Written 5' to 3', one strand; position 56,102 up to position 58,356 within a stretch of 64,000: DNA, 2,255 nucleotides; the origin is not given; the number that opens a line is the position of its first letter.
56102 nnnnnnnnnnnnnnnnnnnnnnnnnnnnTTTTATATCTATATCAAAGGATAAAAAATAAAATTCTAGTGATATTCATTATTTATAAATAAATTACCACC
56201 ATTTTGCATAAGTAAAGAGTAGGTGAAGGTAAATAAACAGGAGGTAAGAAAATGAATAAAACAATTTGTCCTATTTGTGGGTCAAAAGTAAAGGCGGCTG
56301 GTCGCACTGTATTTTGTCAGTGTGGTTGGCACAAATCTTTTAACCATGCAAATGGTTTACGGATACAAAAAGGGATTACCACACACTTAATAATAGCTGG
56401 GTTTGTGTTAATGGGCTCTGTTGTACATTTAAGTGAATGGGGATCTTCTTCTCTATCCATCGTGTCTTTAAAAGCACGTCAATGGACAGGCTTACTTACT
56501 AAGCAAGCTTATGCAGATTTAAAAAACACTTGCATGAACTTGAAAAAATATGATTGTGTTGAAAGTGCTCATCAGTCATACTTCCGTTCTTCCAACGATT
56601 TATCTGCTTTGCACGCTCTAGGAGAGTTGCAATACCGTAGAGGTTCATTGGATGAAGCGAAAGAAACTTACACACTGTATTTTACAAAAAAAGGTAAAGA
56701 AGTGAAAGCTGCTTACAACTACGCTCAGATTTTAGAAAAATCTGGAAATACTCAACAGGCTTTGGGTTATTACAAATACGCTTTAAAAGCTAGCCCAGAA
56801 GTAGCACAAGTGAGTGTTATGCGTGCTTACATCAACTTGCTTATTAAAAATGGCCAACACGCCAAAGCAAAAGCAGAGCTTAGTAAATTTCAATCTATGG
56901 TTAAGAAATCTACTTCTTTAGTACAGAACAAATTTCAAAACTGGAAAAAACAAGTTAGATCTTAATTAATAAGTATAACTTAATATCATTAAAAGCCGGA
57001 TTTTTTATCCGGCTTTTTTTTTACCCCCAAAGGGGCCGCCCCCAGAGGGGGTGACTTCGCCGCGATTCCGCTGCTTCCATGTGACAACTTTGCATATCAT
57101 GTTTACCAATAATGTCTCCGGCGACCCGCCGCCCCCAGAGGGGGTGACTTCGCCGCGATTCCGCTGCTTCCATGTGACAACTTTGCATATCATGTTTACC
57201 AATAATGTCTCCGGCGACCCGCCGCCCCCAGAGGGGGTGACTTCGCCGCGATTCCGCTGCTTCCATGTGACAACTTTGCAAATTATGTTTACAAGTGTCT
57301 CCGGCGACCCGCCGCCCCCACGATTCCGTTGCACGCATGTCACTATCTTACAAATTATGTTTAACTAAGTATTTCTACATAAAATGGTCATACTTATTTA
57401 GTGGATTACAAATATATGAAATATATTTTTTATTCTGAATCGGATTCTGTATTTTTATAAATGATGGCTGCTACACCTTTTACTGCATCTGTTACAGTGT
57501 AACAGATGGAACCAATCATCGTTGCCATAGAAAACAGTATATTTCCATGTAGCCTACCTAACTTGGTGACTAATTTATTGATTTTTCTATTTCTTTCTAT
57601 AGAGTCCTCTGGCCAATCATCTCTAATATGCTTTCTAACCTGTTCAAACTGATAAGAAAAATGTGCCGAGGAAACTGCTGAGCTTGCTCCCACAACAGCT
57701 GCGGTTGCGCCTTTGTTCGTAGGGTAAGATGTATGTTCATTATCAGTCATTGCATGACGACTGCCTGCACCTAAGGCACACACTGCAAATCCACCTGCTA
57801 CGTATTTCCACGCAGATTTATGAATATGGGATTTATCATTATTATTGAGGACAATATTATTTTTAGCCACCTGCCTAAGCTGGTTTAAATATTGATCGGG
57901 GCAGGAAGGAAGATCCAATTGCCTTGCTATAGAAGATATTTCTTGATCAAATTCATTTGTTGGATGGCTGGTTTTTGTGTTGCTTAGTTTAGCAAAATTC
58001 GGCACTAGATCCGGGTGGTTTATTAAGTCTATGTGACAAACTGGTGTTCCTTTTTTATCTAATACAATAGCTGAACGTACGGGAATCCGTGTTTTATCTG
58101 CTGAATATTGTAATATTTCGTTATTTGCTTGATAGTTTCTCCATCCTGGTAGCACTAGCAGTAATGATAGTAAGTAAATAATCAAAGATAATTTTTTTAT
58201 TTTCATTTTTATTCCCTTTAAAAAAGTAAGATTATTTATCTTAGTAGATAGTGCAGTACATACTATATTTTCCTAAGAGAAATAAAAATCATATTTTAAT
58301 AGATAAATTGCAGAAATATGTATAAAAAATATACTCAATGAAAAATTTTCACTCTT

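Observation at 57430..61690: Second, larger paralog cluster: short - (divergent plus-strand ORF) - long - short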

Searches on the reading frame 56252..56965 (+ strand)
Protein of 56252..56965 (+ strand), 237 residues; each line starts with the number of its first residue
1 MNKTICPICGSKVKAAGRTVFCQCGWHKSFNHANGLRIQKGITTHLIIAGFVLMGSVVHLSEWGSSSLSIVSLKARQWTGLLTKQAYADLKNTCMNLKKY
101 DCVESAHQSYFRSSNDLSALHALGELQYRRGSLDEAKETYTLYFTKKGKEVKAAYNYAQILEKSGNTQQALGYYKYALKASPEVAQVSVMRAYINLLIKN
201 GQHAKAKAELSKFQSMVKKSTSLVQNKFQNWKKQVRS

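Call 7: search_protein_families(library=pfam, proteins=[window:56252-56965:+], max_evalue=1)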
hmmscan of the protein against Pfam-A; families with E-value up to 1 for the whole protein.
window:56252-56965:+ (237 aa): 22 families
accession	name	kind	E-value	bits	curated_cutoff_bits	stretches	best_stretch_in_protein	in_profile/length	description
PF07719.23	TPR_2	-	2.6e-08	33.8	27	2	152-183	2-33/34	Tetratricopeptide repeat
PF14559.12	TPR_19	-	2.8e-08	34.4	25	1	163-211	3-49/68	Tetratricopeptide repeat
PF13432.12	TPR_16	-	2.9e-08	34.4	32.7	2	122-183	2-63/65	Tetratricopeptide repeat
PF13428.12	TPR_14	-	8.1e-07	29.6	23.5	2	152-192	2-42/44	Tetratricopeptide repeat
PF22860.2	DUF7017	-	4.1e-06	27.3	27.5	1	128-234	12-118/141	Domain of unknown function (DUF7017)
PF13431.12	TPR_17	-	6.3e-06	26.5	24.4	1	151-171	13-33/34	Tetratricopeptide repeat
PF13181.12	TPR_8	-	0.00014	22.2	25.7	1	152-183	2-33/34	Tetratricopeptide repeat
PF13424.12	TPR_12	-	0.00026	21.5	30.1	2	150-180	44-74/77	Tetratricopeptide repeat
PF25064.1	ARM_TT21_5th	-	0.00053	20.7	27.8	1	112-179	30-100/117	TT21 fifth ARM repeats domain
PF13174.12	TPR_6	-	0.001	20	26.3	0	153-182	2-31/33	Tetratricopeptide repeat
PF07721.20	TPR_4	-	0.0019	19.1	27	1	118-138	2-22/26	Tetratricopeptide repeat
PF13429.12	TPR_15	-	0.0036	17.2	26.2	1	156-223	151-216/280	Tetratricopeptide repeat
PF12895.13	ANAPC3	-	0.0043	17.7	27.2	1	112-174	18-79/82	Anaphase-promoting complex, cyclosome, subunit 3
PF13371.12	TPR_9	-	0.0044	17.4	35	1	154-194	32-72/73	Tetratricopeptide repeat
PF13176.12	TPR_7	-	0.0053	17.2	27.9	1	156-178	4-26/36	Tetratricopeptide repeat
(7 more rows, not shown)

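Call 8: search_protein_families(library=ncbifam, proteins=[window:56252-56965:+], max_evalue=1)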
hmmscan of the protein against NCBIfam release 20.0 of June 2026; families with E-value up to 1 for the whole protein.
window:56252-56965:+ (237 aa): 13 families
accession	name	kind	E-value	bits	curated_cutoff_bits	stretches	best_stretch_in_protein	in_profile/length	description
NF033920.0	C39_PA2778_fam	equivalog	8.9e-07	28.6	150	1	84-181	160-254/255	PA2778 family cysteine peptidase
TIGR02917.1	PEP_TPR_lipo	equivalog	1.1e-06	26.9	312.2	1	116-214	532-696/899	XrtA/PEP-CTERM system TPR-repeat protein PrsT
NF033758.1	gliding_GltE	equivalog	1.7e-05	24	225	1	100-212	68-178/411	adventurous gliding motility TPR repeat lipoprotein GltE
TIGR02552.1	LcrH_SycD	equivalog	0.00025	20.8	104.8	1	113-221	14-120/136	SycD/LcrH family type III secretion system chaperone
TIGR02795.1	tol_pal_ybgF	equivalog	0.0013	19.3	90.1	1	94-182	12-107/119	tol-pal system protein YbgF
NF047507.1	TPR_BatC_Lepto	exception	0.0014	18.1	175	1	116-232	57-174/214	TPR repeat-containing protein BatC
NF040959.1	MamA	equivalog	0.0017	17.9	200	1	126-212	46-130/204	magnetosome protein MamA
NF011721.1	PRK15174.1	equivalog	0.0034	15.6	1200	1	105-214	233-345/656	Vi polysaccharide transport protein VexE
NF008757.0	PRK11788.1-5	equivalog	0.0035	16.5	363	1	143-220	274-347/388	lipopolysaccharide assembly protein LapB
NF002725.1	PRK02603.1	equivalog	0.0049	16.9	143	1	132-221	54-140/173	photosystem I assembly protein Ycf3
NF053607.1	CHU_0125_OmpA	equivalog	0.0073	14.8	620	1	120-223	22-123/639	CHU_0125 family OmpA-like outer membrane integrity protein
NF040561.1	PrimPol_Msp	equivalog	0.024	13.2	200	1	134-213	8-87/515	CRISPR-associated primase-polymerase type A1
TIGR01023.1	rpmG_bact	equivalog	0.066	13.6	23.95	0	199-221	26-48/56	50S ribosomal protein L33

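Call 46: find_related_loci(query=A4, collection=genome_contigs, flank=10000)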
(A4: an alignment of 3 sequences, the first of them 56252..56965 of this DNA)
Query A4 (237 aa) in genome_contigs; peptide patterns used: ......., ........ (x = any residue, [..] = any of these).
104 stretches matched a pattern; 12 encode a relative of the query (tblastn E <= 1e-3); 12 distinct loci.
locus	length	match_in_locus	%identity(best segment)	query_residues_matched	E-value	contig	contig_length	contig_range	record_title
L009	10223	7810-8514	58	1-235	3e-92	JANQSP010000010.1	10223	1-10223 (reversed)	MAG: Bdellovibrionales bacterium isolate IP30a_bin.14 k99_502961, whole genome shotgun sequence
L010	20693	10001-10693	59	3-232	5e-92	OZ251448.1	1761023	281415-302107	MAG: Bdellovibrionales bacterium isolate 33a3f4cd-7b46-4515-9c9f-633e59f6ce30 genome assembly, chromosome: 1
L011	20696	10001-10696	58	6-237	2e-91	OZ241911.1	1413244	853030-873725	MAG: Bdellovibrionales bacterium isolate 2a0883f5-1c08-4b5e-a1ca-e6d15833d1a1 genome assembly, chromosome: 1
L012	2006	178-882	56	1-235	1e-94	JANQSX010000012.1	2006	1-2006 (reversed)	MAG: Bdellovibrionales bacterium isolate IP30b_bin.7 k99_975378, whole genome shotgun sequence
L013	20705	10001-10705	56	1-235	5e-90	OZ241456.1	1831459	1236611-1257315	MAG: Bdellovibrionales bacterium isolate b7f951f6-ad55-4040-9540-f2673886bfab genome assembly, chromosome: 1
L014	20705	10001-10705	56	1-235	5e-90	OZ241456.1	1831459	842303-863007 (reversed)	MAG: Bdellovibrionales bacterium isolate b7f951f6-ad55-4040-9540-f2673886bfab genome assembly, chromosome: 1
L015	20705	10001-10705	55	1-235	2e-89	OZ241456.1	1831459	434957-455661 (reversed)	MAG: Bdellovibrionales bacterium isolate b7f951f6-ad55-4040-9540-f2673886bfab genome assembly, chromosome: 1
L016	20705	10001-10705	57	1-235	2e-87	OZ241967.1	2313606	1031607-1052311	MAG: Bdellovibrionales bacterium isolate 18183e43-9e19-4b4c-84d8-5252462bff35 genome assembly, chromosome: 1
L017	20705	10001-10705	57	1-235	3e-87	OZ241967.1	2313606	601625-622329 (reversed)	MAG: Bdellovibrionales bacterium isolate 18183e43-9e19-4b4c-84d8-5252462bff35 genome assembly, chromosome: 1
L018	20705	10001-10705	57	1-235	4e-87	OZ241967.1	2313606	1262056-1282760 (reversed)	MAG: Bdellovibrionales bacterium isolate 18183e43-9e19-4b4c-84d8-5252462bff35 genome assembly, chromosome: 1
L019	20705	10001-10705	52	1-235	5e-87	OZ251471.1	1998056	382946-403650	MAG: Bdellovibrionales bacterium isolate a3915b71-a7a2-4ed1-81bf-c205b5af3125 genome assembly, chromosome: 1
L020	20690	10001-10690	51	6-235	2e-80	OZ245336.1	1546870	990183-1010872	MAG: Bdellovibrionales bacterium isolate b763dff2-9b9c-4fd6-a4c3-362557c5312a genome assembly, chromosome: 1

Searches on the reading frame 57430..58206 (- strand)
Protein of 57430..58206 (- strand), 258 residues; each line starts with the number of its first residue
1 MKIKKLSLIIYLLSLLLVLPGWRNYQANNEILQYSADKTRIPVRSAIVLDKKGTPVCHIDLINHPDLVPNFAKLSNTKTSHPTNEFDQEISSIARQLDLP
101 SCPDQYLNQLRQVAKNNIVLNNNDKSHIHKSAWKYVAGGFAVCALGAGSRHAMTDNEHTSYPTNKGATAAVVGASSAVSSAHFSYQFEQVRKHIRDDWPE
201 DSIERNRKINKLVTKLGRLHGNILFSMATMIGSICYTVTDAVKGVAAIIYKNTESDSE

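Call 7: search_protein_families(library=pfam, proteins=[window:57430-58206:-], max_evalue=1)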
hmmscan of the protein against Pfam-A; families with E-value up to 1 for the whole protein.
window:57430-58206:- (258 aa): 4 families
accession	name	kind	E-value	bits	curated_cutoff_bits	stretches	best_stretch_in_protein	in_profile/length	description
PF25074.1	DUF7798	-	0.013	15.7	27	1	176-247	152-223/272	Domain of unknown function (DUF7798)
PF20355.3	DUF6650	-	0.015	15.7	27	1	197-258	50-112/150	Family of unknown function (DUF6650)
PF08200.17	Phage_1_1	-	0.028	15.3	21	1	186-211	3-28/40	Bacteriophage 1.1 Protein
PF08857.17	ParBc_2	-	0.15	12.6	23.6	1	105-236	12-139/158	Putative ParB-like nuclease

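Call 8: search_protein_families(library=ncbifam, proteins=[window:57430-58206:-], max_evalue=1)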
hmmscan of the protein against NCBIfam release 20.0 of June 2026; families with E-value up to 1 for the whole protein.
window:57430-58206:- (258 aa): 3 families
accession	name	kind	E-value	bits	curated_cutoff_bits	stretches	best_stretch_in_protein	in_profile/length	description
TIGR04561.1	membra_charge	hypoth_equivalog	0.024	14.8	30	0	3-17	24-38/82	TIGR04561 family membrane protein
NF053611.1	YiaD_Gzip_OmpA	equivalog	0.077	12.7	175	1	152-253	44-132/206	YiaD family glycine zipper/OmpA-like lipoprotein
NF047338.1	gluta_UXX_star_3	exception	0.17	11.9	97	1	47-77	17-47/70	UXX-star (seleno)protein family 3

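Call 65: search_protein_families(library=padloc, proteins=[window:57430-58206:-], max_evalue=0.1)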
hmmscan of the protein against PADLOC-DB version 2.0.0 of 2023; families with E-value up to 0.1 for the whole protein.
window:57430-58206:- (258 aa): 0 families
